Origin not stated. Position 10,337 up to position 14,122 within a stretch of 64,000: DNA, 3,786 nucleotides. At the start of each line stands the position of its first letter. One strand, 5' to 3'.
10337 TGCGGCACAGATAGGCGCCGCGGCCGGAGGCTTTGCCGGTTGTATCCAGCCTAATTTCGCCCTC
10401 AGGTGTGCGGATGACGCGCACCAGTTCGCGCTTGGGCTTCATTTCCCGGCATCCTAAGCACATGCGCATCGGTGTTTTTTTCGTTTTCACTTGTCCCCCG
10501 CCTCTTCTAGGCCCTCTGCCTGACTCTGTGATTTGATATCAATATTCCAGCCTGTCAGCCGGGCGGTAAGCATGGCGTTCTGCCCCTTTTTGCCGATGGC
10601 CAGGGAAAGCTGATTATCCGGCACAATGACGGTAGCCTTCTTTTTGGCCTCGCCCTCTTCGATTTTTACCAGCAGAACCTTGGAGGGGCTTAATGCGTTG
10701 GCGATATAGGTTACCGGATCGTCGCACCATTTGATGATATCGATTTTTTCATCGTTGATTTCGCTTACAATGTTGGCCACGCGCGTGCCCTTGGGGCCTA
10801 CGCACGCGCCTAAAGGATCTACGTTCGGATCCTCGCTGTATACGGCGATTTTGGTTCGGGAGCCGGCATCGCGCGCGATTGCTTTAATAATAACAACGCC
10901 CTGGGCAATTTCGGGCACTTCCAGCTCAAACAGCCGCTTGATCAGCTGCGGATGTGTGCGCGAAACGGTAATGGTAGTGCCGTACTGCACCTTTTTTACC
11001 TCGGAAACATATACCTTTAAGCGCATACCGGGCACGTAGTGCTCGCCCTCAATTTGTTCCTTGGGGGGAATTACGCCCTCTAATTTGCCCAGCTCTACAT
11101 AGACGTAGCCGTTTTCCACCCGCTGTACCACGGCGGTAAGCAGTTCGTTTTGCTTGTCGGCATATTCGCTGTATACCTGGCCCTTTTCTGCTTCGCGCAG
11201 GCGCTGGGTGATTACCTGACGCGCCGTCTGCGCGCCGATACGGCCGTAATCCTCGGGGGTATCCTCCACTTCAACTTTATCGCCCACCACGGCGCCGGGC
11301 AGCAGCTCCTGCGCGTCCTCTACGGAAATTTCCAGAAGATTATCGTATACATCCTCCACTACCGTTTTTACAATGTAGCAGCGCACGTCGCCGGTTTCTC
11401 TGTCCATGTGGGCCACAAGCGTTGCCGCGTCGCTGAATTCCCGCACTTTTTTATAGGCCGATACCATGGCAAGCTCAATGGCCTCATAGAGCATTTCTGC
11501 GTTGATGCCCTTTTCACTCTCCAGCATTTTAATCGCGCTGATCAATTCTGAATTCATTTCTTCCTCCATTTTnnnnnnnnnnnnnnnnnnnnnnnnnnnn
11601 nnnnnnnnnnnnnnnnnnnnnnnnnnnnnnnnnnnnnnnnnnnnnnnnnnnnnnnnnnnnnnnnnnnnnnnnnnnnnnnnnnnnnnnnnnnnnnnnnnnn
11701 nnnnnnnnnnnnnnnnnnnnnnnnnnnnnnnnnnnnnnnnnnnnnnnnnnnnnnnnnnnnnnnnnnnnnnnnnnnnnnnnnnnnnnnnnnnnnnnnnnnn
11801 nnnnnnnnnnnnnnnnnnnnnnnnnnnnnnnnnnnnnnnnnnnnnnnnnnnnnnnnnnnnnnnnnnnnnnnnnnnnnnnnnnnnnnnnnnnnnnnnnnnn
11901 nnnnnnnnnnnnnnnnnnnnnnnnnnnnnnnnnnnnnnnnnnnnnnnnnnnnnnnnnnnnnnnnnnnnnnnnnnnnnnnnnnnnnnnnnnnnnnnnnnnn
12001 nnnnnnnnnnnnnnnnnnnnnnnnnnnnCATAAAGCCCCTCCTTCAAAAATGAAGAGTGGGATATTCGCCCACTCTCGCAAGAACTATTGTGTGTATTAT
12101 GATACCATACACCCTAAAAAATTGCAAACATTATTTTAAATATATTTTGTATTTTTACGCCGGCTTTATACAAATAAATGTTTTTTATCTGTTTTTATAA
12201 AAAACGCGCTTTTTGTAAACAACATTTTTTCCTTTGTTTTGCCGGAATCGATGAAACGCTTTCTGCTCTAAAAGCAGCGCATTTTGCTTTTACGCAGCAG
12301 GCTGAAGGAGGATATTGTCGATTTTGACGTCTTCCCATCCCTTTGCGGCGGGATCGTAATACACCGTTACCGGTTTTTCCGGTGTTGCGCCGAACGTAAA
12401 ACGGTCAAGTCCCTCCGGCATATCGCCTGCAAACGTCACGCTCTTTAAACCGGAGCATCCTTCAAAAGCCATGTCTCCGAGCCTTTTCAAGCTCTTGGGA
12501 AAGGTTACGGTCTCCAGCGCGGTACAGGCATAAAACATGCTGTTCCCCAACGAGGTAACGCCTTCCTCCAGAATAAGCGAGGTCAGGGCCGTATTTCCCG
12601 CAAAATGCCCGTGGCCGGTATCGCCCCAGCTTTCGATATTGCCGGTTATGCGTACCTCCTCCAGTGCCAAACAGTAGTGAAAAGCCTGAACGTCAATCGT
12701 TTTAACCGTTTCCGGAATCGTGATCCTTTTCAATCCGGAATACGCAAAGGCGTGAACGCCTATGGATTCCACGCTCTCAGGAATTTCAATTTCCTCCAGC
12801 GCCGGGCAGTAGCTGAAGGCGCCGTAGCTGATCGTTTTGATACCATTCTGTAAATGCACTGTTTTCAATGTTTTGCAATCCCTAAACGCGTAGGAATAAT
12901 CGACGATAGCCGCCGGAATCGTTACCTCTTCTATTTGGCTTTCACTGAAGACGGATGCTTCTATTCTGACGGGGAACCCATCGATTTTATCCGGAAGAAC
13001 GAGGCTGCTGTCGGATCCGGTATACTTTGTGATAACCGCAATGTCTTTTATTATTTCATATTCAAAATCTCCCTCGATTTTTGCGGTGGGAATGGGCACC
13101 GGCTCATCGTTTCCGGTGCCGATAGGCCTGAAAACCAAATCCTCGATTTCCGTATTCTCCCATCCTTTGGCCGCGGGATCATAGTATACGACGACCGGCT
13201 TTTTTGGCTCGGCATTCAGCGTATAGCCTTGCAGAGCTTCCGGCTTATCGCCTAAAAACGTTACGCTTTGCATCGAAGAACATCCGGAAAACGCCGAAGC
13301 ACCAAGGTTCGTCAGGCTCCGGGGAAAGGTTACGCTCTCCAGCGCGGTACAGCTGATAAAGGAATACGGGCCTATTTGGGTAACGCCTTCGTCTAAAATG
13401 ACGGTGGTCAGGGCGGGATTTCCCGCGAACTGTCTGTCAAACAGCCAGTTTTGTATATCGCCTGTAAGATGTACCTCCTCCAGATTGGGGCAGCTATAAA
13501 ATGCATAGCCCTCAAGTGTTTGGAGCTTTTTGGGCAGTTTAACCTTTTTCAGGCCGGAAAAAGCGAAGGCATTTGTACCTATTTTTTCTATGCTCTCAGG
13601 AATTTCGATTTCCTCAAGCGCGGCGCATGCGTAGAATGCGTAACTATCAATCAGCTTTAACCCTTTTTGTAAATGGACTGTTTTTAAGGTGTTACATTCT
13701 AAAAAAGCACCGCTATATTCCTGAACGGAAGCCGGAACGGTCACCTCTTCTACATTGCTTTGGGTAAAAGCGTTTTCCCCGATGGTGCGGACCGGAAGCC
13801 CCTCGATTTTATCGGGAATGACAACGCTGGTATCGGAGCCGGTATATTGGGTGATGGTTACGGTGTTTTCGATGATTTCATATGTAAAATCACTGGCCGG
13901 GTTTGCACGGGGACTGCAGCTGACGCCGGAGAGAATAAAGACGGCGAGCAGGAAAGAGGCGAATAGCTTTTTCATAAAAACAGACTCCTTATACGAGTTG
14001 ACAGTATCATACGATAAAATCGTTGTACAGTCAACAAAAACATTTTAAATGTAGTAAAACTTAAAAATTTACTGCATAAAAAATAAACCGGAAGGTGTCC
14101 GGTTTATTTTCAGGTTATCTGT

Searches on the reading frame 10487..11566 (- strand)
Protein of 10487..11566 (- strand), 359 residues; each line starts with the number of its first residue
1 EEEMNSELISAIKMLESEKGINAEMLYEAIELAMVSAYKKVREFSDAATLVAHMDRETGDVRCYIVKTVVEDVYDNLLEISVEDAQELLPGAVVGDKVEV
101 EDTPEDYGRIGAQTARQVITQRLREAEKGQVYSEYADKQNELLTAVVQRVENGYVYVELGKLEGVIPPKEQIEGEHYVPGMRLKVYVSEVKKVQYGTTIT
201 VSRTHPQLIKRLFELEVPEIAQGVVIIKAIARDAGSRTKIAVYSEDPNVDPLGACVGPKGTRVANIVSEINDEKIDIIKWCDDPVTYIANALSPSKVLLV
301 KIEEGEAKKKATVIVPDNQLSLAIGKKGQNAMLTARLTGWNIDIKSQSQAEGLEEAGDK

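Call 51: search_protein_families(library=pfam, proteins=[window:10487-11566:-], max_evalue=0.00001)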
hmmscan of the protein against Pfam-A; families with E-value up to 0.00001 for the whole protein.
window:10487-11566:- (359 aa): 3 families
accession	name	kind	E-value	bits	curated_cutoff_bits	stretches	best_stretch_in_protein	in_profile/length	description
PF08529.16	NusA_N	-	8.3e-35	120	23.8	1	7-128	1-118/119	NusA N-terminal domain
PF13184.12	KH_5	-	1.8e-28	98.9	27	1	234-302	1-69/69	NusA-like KH domain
PF00575.29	S1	-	5.1e-07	30.4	22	1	138-192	3-64/74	S1 RNA binding domain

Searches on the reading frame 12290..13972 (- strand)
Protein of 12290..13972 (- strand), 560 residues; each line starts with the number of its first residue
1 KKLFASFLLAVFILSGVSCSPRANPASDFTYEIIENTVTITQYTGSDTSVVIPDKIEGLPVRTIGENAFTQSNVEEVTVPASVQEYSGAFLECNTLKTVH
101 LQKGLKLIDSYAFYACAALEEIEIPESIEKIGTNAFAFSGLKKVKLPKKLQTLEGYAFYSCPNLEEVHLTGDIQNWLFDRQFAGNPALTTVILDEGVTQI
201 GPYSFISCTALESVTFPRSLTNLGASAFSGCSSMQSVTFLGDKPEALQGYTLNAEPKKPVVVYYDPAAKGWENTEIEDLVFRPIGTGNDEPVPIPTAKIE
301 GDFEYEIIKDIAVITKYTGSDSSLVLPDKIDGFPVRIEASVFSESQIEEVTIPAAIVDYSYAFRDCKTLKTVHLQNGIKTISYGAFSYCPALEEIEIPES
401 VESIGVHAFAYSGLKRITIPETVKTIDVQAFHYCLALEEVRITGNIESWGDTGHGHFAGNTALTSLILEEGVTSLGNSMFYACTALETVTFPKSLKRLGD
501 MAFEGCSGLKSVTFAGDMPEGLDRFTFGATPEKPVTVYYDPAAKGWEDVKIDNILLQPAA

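Call 51: search_protein_families(library=pfam, proteins=[window:12290-13972:-], max_evalue=0.00001)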
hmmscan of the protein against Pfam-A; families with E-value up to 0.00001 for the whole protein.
window:12290-13972:- (560 aa): 4 families
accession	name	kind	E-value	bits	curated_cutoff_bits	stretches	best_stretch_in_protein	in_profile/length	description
PF13306.12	LRR_5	-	2.3e-84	280.1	27.7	4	63-175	2-117/127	BspA type Leucine rich repeat region (6 copies)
PF13855.12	LRR_8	-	5.5e-10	39.3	27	0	362-396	20-55/61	Leucine rich repeat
PF23952.1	LRR_EndoS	-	1.3e-06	29.1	27.9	0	480-525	55-100/116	Endo-beta-N-acetylglucosaminidase EndoS LRR domain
PF12799.13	LRR_4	-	3e-06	27.7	27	0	144-173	6-39/44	Leucine Rich repeats (2 copies)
